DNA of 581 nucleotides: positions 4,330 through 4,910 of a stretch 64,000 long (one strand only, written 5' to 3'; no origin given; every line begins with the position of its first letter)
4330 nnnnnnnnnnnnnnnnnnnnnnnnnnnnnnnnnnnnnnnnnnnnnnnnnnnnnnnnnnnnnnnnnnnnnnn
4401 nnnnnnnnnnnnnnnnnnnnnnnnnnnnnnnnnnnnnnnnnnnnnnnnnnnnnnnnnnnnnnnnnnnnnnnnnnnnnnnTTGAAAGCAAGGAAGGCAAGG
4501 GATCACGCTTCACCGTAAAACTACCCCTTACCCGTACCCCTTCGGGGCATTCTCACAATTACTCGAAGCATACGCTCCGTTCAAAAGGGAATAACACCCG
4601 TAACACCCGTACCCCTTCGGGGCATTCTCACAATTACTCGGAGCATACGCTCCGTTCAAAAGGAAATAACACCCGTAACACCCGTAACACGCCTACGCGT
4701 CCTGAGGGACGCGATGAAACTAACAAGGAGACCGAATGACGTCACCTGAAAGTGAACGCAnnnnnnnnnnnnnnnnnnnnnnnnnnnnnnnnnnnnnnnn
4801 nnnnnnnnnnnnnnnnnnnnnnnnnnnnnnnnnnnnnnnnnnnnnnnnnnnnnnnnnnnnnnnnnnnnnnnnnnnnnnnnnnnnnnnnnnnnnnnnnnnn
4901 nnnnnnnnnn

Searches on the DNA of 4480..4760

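Call 32: search_rna_families(source=window, start=4480, end=4760, threshold=evalue, max_evalue=10)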
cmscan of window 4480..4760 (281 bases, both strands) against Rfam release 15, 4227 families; matches with E-value up to 10: 2.
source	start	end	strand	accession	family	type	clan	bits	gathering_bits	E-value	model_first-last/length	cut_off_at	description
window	4483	4532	-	RF01404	PinT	Gene; sRNA;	-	14.5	60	1.6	1-76/76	no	PinT (STnc440) Hfq binding RNA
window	4493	4549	+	RF01716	PhotoRC-I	Cis-reg;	-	11.8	45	1.4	1-44/44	no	PhotoRC-I RNA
